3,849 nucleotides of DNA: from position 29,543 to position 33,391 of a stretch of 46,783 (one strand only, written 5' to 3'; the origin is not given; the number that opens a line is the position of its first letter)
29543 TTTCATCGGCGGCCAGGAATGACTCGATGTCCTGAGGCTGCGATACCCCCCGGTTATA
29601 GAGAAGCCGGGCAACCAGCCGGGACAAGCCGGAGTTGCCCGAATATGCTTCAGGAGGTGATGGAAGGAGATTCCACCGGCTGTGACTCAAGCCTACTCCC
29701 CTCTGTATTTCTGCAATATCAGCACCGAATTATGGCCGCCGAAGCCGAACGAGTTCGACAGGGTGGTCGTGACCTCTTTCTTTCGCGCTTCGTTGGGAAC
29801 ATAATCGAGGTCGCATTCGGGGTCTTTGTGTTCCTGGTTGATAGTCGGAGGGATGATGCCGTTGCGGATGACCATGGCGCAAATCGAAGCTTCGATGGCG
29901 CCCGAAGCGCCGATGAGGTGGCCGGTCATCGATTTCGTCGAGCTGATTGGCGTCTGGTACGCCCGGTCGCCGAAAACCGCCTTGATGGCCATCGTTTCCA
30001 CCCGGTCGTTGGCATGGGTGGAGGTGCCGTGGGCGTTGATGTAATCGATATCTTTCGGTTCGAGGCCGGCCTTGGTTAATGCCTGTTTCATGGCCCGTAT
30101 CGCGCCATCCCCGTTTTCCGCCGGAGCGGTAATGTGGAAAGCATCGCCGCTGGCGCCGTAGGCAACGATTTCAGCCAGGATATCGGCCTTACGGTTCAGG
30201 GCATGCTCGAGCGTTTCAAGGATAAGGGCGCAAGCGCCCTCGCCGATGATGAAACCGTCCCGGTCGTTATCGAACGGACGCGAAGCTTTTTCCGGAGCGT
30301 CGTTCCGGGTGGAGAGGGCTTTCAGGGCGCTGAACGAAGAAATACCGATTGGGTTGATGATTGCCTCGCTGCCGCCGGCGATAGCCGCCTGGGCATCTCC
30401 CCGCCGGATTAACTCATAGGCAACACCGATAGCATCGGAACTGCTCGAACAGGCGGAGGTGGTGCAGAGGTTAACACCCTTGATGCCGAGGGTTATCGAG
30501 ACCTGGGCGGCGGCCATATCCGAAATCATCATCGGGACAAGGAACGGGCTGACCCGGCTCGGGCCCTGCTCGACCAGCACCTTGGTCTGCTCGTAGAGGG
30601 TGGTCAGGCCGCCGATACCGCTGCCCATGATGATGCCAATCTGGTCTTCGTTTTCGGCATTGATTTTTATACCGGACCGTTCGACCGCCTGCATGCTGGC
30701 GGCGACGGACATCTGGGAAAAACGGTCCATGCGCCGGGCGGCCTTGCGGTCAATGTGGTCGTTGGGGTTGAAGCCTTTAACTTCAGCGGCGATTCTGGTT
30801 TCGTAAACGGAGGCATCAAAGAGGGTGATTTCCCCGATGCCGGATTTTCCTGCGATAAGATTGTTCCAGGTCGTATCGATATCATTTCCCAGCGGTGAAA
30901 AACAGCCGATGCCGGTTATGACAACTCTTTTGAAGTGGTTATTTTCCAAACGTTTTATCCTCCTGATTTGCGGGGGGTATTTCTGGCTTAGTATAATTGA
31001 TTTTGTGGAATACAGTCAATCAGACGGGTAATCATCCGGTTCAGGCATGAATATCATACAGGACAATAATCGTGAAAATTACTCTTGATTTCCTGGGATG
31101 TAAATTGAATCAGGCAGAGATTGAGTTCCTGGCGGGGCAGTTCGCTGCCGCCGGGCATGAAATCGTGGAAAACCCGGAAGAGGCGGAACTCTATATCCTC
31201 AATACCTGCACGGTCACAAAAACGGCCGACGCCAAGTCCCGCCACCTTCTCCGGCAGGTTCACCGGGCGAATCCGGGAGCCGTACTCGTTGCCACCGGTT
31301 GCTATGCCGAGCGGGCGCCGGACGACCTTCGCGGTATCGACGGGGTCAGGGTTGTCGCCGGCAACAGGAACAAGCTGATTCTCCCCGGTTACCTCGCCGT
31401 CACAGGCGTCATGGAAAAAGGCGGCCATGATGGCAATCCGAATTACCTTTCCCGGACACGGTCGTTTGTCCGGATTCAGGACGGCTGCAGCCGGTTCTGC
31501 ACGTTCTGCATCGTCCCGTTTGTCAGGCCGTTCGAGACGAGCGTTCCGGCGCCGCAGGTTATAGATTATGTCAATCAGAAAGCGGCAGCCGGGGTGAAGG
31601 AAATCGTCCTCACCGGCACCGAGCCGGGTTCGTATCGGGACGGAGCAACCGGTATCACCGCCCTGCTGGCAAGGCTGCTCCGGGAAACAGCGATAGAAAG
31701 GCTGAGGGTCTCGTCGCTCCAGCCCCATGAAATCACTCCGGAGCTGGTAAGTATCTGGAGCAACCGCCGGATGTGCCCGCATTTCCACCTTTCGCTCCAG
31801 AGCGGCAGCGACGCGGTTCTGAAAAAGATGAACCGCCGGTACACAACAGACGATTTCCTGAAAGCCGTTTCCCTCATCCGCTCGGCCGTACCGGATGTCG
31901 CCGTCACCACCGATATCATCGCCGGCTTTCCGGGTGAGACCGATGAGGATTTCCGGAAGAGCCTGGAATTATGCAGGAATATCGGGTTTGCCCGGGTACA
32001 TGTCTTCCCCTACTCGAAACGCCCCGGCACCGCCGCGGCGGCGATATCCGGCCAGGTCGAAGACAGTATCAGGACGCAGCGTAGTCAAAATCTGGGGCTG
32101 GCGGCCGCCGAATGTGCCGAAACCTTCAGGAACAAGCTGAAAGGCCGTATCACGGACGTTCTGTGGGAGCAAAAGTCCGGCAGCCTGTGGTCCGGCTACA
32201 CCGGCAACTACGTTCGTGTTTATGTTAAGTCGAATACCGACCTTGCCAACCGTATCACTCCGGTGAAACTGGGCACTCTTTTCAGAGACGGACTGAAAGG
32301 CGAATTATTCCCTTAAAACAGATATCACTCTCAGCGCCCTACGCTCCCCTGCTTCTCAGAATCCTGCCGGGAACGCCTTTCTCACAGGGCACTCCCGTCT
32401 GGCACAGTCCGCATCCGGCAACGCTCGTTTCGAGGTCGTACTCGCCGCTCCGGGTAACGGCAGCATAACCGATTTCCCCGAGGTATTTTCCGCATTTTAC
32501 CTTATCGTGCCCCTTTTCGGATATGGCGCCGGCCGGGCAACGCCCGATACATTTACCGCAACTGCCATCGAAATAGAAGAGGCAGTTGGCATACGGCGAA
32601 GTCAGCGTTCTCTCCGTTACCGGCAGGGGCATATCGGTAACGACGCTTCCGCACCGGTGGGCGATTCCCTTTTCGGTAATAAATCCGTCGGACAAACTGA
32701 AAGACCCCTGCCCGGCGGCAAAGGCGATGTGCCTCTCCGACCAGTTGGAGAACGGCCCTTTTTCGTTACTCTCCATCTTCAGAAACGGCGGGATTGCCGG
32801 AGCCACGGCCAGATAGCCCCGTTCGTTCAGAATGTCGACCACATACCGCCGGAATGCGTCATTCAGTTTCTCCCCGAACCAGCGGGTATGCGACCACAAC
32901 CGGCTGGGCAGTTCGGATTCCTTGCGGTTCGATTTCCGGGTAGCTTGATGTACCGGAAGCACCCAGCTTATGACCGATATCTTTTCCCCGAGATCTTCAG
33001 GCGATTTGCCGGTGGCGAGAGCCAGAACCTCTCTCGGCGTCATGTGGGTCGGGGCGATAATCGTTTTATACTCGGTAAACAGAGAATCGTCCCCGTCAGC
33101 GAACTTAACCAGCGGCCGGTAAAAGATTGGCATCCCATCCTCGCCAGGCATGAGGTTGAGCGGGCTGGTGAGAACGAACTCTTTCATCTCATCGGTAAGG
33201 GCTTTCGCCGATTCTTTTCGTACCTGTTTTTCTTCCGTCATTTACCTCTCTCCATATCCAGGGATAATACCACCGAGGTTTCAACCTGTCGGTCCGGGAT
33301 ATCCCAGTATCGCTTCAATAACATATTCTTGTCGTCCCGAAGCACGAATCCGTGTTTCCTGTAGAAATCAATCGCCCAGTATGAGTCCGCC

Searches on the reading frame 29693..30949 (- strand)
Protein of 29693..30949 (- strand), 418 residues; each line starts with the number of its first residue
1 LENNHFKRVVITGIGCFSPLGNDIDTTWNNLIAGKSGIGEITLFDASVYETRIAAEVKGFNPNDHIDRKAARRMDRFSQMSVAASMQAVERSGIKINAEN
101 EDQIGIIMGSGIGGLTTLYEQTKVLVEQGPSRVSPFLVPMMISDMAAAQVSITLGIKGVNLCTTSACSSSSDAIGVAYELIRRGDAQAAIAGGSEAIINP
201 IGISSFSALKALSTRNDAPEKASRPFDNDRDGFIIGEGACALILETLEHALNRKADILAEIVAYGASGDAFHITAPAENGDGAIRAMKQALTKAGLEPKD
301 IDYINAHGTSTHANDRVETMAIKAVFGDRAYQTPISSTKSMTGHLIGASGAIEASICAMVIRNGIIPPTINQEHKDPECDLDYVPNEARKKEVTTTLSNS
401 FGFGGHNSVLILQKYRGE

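Call 6: search_protein_families(library=pfam, proteins=[window:29693-30949:-], max_evalue=0.001)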
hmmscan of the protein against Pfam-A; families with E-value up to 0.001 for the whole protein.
window:29693-30949:- (418 aa): 3 families
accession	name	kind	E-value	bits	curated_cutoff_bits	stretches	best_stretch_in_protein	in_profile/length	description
PF00109.32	ketoacyl-synt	-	1.6e-61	208.6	20.8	1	7-250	2-252/252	Beta-ketoacyl synthase, N-terminal domain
PF02801.28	Ketoacyl-synt_C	-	2.9e-39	134.2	20.8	1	258-372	1-118/119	Beta-ketoacyl synthase, C-terminal domain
PF00108.29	Thiolase_N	-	0.0002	21.3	26.4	0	147-197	63-115/260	Thiolase, N-terminal domain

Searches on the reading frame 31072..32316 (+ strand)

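Call 7: search_protein_families(library=pfam, proteins=[window:31072-32316:+], max_evalue=0.001)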
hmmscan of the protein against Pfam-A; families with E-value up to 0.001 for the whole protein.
window:31072-32316:+ (414 aa): 2 families
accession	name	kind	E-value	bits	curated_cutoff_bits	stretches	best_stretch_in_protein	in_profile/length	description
PF04055.27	Radical_SAM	-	3.3e-27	96.1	29.5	1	134-301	2-166/166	Radical SAM superfamily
PF00919.26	UPF0004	-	5.8e-24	84.4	27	1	2-94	1-95/98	Uncharacterized protein family UPF0004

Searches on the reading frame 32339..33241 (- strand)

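Call 7: search_protein_families(library=pfam, proteins=[window:32339-33241:-], max_evalue=0.001)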
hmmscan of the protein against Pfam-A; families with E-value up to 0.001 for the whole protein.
window:32339-33241:- (300 aa): 1 family
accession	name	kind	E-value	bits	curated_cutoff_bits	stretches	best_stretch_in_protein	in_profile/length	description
PF13484.11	Fer4_16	-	3.7e-06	28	30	1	226-282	3-61/66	4Fe-4S double cluster binding domain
